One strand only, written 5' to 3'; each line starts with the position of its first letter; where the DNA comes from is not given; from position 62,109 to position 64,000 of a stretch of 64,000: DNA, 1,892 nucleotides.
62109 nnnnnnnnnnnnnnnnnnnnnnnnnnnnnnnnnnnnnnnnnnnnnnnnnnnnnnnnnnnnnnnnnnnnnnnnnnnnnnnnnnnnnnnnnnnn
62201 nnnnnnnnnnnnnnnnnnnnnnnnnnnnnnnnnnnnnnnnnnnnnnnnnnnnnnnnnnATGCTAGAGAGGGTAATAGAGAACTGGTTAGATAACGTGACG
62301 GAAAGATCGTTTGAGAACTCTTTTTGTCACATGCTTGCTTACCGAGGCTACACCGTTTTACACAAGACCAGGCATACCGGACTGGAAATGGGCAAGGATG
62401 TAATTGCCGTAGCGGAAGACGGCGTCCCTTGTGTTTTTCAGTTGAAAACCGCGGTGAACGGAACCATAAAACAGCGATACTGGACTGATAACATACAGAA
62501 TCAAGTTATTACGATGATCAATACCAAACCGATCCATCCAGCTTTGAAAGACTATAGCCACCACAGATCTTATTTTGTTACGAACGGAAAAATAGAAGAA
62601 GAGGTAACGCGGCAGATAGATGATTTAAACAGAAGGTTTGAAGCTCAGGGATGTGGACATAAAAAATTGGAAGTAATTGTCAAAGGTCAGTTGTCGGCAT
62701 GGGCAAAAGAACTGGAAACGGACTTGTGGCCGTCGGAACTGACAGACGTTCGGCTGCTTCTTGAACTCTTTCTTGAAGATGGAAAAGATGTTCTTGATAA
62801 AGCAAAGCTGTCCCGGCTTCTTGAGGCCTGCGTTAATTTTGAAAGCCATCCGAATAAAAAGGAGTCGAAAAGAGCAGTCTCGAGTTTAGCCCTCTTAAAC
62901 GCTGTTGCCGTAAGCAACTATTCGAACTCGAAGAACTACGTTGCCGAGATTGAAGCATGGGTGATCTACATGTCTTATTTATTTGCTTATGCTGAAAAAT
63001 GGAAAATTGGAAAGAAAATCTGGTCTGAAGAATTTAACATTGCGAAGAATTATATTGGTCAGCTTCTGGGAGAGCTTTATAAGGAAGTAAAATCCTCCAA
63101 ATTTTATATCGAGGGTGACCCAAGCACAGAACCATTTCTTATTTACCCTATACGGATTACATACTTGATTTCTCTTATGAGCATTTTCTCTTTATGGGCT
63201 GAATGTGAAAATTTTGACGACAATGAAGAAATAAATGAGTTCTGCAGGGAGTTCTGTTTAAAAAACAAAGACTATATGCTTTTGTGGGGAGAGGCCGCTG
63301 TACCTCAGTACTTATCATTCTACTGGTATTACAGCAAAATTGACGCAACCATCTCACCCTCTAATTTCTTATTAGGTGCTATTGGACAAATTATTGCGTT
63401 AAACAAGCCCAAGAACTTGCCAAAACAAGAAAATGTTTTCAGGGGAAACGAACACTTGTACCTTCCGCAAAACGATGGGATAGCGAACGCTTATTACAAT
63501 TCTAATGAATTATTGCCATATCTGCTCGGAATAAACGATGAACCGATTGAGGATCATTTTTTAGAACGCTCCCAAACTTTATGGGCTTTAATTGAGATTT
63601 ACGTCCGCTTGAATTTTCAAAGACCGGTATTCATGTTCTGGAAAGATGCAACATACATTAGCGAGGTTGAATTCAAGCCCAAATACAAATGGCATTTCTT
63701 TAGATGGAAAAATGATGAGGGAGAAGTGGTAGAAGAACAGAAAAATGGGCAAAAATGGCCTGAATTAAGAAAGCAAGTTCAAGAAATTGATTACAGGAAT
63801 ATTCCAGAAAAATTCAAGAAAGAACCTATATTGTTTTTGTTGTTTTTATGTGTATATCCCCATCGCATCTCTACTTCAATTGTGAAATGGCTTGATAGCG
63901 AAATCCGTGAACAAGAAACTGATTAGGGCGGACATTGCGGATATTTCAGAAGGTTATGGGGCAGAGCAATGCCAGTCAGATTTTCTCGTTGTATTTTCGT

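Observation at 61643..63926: Overlapping gene pair: small hypothetical plus Mrr-like PD-(D/E)xK with large unknown C-terminal domain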

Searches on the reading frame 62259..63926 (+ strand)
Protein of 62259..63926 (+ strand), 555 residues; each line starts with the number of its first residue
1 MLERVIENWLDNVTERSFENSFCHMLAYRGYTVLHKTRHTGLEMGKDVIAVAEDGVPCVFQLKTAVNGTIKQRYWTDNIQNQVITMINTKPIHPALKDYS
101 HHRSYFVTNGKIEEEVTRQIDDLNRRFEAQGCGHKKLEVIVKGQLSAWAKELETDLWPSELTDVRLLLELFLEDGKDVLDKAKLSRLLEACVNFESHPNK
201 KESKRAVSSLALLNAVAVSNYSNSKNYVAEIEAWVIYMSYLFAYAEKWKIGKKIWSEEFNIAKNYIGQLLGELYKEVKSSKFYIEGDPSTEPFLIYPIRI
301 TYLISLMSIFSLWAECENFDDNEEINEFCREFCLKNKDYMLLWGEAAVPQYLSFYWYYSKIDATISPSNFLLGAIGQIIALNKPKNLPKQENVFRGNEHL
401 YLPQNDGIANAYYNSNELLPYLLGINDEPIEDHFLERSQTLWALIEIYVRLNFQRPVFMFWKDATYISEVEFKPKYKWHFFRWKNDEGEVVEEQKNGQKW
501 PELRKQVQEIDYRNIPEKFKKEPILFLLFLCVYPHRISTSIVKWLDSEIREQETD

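Call 3: search_protein_families(library=pfam, proteins=[window:62259-63926:+], max_evalue=1)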
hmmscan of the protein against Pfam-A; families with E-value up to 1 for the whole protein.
window:62259-63926:+ (555 aa): 1 family
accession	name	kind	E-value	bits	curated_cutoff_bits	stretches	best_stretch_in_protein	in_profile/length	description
PF04471.18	Mrr_cat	-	0.041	14.5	21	1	10-121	1-98/115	Restriction endonuclease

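Call 4: search_protein_families(library=padloc, proteins=[window:62259-63926:+], max_evalue=1)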
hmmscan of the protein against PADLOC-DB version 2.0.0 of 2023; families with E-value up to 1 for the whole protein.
window:62259-63926:+ (555 aa): 0 families

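Call 5: search_protein_families(library=ncbifam, proteins=[window:62259-63926:+], max_evalue=1)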
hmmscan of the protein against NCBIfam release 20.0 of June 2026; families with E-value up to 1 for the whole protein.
window:62259-63926:+ (555 aa): 0 families

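Call 6: find_homologous_proteins(query=window:62259-63926:+)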
Query window:62259-63926:+ (555 aa): 423 proteins with E <= 0.001 among 6703 candidates; the best 120 are listed.
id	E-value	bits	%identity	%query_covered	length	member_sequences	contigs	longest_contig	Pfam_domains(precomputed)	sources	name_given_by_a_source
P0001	0.0e+0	1200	93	100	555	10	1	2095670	-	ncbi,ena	-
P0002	0.0e+0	1111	86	100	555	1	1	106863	-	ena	-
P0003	4.1e-294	995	78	99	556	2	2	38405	-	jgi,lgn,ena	-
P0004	4.7e-286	968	76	100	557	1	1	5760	-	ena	-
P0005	2.8e-283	959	76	99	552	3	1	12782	-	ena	-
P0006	6.3e-283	958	76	99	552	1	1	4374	-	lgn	-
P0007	5.7e-228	776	78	78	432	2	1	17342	-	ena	-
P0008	1.0e-169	584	48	99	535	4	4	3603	-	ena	-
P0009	5.8e-158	545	47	99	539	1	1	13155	-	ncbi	ncbi:MAG: hypothetical protein AB1567_02580 [bacterium]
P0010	8.3e-157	541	46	99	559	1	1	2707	-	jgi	jgi:hypothetical protein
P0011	3.9e-155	536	46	99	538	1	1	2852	-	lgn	-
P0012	3.5e-153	529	44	99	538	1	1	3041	-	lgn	-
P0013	4.4e-150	519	45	99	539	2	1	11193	-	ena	-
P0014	2.7e-149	517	43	99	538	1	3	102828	-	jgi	jgi:hypothetical protein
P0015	4.7e-148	513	44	99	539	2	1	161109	-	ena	-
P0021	1.8e-144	501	43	99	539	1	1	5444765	-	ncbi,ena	-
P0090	7.6e-136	472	41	99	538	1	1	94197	-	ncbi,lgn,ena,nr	ncbi:MAG: hypothetical protein OXI43_05625 [Candidatus Poribacteria bacterium]|nr:hypothetical prote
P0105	9.4e-135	469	43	99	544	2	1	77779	-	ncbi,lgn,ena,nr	ncbi:MAG: hypothetical protein KGZ93_10355 [Actinobacteria bacterium]|nr:hypothetical protein [Actin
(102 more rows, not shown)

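Call 9: find_encoding_contigs(protein=P0001, flank=10000, max_places=3)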
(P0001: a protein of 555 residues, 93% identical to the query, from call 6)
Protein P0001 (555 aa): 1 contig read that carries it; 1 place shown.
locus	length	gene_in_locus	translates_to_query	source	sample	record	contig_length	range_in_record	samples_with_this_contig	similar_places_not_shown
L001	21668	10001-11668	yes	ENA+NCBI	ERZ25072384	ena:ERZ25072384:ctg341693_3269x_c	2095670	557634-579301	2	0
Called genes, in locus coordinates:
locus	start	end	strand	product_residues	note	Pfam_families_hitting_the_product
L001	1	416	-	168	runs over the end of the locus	-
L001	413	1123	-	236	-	PF23536:TraK_C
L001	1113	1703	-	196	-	PF05309:TraE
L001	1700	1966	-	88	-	PF07178:TraL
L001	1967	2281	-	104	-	-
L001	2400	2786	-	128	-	-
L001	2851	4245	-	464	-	PF01966:HD (weak)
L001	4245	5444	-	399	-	PF02534:T4SS-DNA_transf (faint), PF10412:TrwB_AAD_bind (faint), PF12696:TraG-D_C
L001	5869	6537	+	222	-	-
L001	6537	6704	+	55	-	-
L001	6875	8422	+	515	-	-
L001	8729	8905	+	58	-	-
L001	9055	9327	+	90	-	-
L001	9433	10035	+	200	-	-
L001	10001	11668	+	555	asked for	-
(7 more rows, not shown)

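Call 10: find_encoding_contigs(protein=P0021, flank=8000, max_places=2)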
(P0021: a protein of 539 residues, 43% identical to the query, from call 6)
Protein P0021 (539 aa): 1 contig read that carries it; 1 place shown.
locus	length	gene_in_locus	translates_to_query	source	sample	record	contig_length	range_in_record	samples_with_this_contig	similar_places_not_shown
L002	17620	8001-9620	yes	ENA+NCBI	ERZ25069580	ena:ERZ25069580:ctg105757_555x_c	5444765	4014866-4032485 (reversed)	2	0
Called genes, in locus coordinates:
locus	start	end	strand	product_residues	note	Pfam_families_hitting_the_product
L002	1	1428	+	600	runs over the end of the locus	-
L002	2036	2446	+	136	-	-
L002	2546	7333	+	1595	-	PF13156:Mrr_cat_2, PF04851:ResIII, PF00271:Helicase_C, PF22240:ISP_coupler, PF02384:N6_Mtase (faint), PF07669:Eco57I (weak), PF18135:Type_ISP_C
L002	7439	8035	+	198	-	-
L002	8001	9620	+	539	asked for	-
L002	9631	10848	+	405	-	PF04326:SLFN_AlbA_2, PF13749:HATPase_c_4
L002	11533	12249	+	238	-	PF03548:LolA (weak)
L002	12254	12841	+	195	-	PF01066:CDP-OH_P_transf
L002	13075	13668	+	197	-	PF02834:LigT_PEase, PF10469:AKAP7_NLS, PF13563:2_5_RNA_ligase2, PF02834:LigT_PEase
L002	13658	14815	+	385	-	PF00154:RecA_N, PF06745:ATPase (weak), PF08423:Rad51, PF27531:MT3502_N, PF21096:RecA_C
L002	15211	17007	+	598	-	PF17758:Prot_ATP_ID_OB_N, PF16450:Prot_ATP_ID_OB_C, PF00004:AAA, PF13191:AAA_16 (faint)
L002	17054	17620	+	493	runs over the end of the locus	PF03136:Pup_ligase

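Call 11: find_encoding_contigs(protein=P0090, flank=8000, max_places=2)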
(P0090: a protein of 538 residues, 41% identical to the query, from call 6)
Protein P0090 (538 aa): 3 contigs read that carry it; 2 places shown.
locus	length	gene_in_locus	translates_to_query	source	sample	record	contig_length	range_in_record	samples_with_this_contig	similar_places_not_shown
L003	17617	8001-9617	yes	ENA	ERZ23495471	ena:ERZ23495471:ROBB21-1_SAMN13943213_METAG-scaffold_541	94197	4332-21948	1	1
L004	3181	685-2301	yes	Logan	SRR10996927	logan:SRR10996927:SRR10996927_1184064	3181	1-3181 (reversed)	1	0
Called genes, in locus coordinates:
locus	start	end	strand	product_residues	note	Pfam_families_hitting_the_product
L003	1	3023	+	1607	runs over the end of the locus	PF13156:Mrr_cat_2, PF04851:ResIII, PF00271:Helicase_C, PF22240:ISP_coupler, PF02384:N6_Mtase (weak), PF18135:Type_ISP_C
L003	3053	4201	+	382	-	PF00089:Trypsin, PF13365:Trypsin_2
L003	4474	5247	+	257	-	-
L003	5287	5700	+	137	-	-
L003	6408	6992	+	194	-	-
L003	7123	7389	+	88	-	PF18072:FGAR-AT_linker (weak)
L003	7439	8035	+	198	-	-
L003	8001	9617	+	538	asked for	-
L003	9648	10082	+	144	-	-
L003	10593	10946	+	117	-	-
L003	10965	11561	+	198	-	PF01609:DDE_Tnp_1, PF13612:DDE_Tnp_1_3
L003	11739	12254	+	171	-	-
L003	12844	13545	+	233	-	PF03548:LolA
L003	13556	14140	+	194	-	PF01066:CDP-OH_P_transf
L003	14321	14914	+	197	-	PF02834:LigT_PEase, PF10469:AKAP7_NLS, PF13563:2_5_RNA_ligase2, PF02834:LigT_PEase (weak)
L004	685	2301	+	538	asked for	-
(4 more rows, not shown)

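Call 12: find_encoding_contigs(protein=P0105, flank=8000, max_places=2)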
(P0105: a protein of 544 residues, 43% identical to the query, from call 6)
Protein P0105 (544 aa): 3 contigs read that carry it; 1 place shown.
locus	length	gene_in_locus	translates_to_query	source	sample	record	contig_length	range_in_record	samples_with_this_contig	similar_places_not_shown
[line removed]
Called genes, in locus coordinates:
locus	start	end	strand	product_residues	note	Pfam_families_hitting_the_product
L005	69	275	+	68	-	-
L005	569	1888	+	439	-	PF00078:RVT_1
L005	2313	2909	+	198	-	-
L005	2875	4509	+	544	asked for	-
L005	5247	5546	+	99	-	-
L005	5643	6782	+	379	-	PF03358:FMN_red (faint)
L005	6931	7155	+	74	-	PF04255:DUF433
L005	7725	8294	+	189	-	PF14361:RsbRD_N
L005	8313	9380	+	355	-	PF02665:Nitrate_red_gam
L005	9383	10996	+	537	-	PF13187:Fer4_9 (faint), PF13183:Fer4_8, PF13237:Fer4_10 (faint), PF13534:Fer4_17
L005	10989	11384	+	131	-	-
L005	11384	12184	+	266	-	PF13183:Fer4_8 (faint), PF12838:Fer4_7 (faint), PF13247:Fer4_11, PF12837:Fer4_6 (faint), PF13237:Fer4_10 (faint)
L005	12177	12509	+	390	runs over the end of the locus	PF03916:NrfD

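Call 15: search_solved_structures(query=A1, max_evalue=10, show_alignments=3)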
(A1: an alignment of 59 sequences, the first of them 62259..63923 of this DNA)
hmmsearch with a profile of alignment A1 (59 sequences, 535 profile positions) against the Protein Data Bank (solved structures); distinct sequences matched with E-value up to 10: 0.

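Call 23: find_related_loci(query=A1, collection=genome_contigs, flank=10000)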
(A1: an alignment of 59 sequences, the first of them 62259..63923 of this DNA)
Query A1 (555 aa) in genome_contigs; peptide patterns used: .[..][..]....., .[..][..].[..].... (x = any residue, [..] = any of these).
181 stretches matched a pattern; 74 encode a relative of the query (tblastn E <= 1e-3); 74 distinct loci.
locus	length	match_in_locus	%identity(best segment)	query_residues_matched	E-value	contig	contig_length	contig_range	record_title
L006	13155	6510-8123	46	1-552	2e-164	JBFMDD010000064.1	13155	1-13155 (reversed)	MAG: bacterium isolate MAG210 MAG210_64, whole genome shotgun sequence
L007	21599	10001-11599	44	1-551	5e-154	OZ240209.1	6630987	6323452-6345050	MAG: Candidatus Poribacteria bacterium isolate 386b7814-a0df-4328-ba8d-cea90b69f229 genome assembly, chromosome: 1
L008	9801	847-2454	43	1-550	3e-151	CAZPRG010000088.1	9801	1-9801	MAG TPA_asm: uncultured Ignavibacteria bacterium isolate binchicken_co81_452 genome assembly, contig: NODE_11512_length_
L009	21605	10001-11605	42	1-551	2e-148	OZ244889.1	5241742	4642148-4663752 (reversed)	MAG: Candidatus Poribacteria bacterium isolate e98e4a03-ae45-434a-8c9f-424be2589405 genome assembly, chromosome: 1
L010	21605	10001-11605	42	1-551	1e-147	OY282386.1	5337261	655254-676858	MAG: Candidatus Poribacteria bacterium genome assembly, chromosome: 1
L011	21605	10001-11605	42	1-551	7e-148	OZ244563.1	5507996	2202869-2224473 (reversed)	MAG: Candidatus Poribacteria bacterium isolate ff81fa92-488d-40f9-821d-30cdc2806971 genome assembly, chromosome: 1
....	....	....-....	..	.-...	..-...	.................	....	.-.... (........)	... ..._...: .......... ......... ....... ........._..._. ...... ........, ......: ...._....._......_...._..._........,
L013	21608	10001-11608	43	1-551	7e-146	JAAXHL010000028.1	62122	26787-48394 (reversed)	MAG: Candidatus Poribacteria bacterium isolate Plut_88888 unfiltered_Plut_88888_genomic_contig_477058, whole genome shot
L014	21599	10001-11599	42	1-551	4e-144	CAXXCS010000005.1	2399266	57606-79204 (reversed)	MAG: Candidatus Poribacteria bacterium isolate f2072dac-7ec4-414b-ba18-4a473c62d403 genome assembly, contig: contig_5, w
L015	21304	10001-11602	41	1-551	2e-143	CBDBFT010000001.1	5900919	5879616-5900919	MAG: Candidatus Poribacteria bacterium isolate 1793e3cd-57e7-4349-b6cf-f1c25c3b8095 genome assembly, contig: contig_1, w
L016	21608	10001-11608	43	1-551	2e-143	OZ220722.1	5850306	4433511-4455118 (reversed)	MAG: Candidatus Poribacteria bacterium isolate 09e4b887-e8cc-4912-b364-6afc626817b5 genome assembly, chromosome: 1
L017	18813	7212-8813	40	1-551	8e-142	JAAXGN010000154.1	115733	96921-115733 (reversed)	MAG: Candidatus Poribacteria bacterium isolate Plut_88864 filtered_Plut_88864_genomic_contig_9793, whole genome shotgun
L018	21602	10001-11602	40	1-551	2e-141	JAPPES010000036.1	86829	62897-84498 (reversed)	MAG: Candidatus Poribacteria bacterium isolate RHO1_bin_11 NODE_627_length_86829_cov_19.045993, whole genome shotgun seq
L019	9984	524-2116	42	1-551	4e-141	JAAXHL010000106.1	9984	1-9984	MAG: Candidatus Poribacteria bacterium isolate Plut_88888 unfiltered_Plut_88888_genomic_contig_817684, whole genome shot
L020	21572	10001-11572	42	1-551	1e-140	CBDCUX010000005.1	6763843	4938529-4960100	MAG: Candidatus Poribacteria bacterium isolate e6ba5316-27cc-4a72-bad8-a94c688688a0 genome assembly, contig: contig_5, w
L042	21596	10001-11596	28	3-547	2e-71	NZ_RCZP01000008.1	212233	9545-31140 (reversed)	Roseomonas nepalensis strain S9.3B scaffold8.1, whole genome shotgun sequence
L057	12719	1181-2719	28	1-536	1e-51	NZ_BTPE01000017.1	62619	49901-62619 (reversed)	Algoriphagus taiwanensis strain JCM 19755 sequence17, whole genome shotgun sequence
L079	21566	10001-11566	26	3-543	1e-47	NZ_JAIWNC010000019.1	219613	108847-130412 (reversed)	Jidongwangia harbinensis strain NEAU-J3 Scaffold16_1, whole genome shotgun sequence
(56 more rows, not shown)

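Call 26: predict_structure(alignment_id=A1)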
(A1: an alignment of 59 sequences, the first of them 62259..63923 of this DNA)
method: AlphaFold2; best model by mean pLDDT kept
length: 555 residues; sequences in the alignment: 59
mean_pLDDT: 80.3   pTM: 0.70
mean pLDDT of the five models: 80.3, 80.2, 79.9, 79.4, 76.8
residues with pLDDT >= 90: 172; 70-90: 273; 50-70: 75; < 50: 35
segments of 3 or more residues with pLDDT < 50: 386-409, 431-433
pLDDT, mean of each block of 10 residues (from residue 1): 64 75 83 72 78 91 88 92 89 82 93 94 92 90 85 59 78 79 88 85 82 83 87 95 92 86 90 90 56 72 95 80 83 92 85 95 92 88 48 30 40 55 58 65 90 84 81 85 73 75 86 86 94 88 91 49
secondary structure, 60 per line:
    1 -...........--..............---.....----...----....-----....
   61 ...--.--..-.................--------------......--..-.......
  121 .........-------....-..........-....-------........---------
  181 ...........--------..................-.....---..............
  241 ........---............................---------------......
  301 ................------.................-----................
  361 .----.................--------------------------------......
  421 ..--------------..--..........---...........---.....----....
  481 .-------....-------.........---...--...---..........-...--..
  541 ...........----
elements in order: H2-12 H15-28 E32-36 E48-51 E57-63 H72-88 E103-108 H114-129 E137-140 H142-151 H153-156 H164-171 H181-191 H200-217 H219-223 H227-248 H252-279 H295-316 H323-339 H345-361 H366-382 H415-422 H441-450 H454-464 E468-472 H477-481 E489-492 H500-508 H523-532 H539-551

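Call 34: search_protein_families(library=pfam, alignment_id=A1, max_evalue=0.1)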
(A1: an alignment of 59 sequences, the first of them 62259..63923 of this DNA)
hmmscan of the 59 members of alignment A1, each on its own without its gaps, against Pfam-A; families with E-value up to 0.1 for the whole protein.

A. member 1, window:62259-63923:+ (555 aa): 1 family
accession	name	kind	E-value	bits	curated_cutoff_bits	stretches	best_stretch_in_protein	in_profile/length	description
PF04471.18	Mrr_cat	-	0.041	14.5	21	0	10-121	1-98/115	Restriction endonuclease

B. families by the number of members that match (of 59 scanned): 10 families
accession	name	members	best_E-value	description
PF04471.18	Mrr_cat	7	0.013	Restriction endonuclease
PF20014.4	GAP1-M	1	0.0082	GTPase-associated protein 1, middle domain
PF12074.14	Gcn1_N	1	0.025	Generalcontrol nonderepressible 1 (Gcn1) N-terminal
PF24406.1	nSTAND_NTPase4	1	0.049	Novel STAND NTPase 4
PF06108.18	DUF952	1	0.062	Protein of unknown function (DUF952)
PF12684.13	DUF3799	1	0.067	PDDEXK-like domain of unknown function (DUF3799)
PF13089.11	PP_kinase_N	1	0.083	Polyphosphate kinase N-terminal domain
PF16818.11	SLM4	1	0.096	Protein SLM4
PF07667.16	DUF1600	1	0.096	Protein of unknown function (DUF1600)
PF18665.6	TetR_C_37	1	0.099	Tetracyclin repressor-like, C-terminal domain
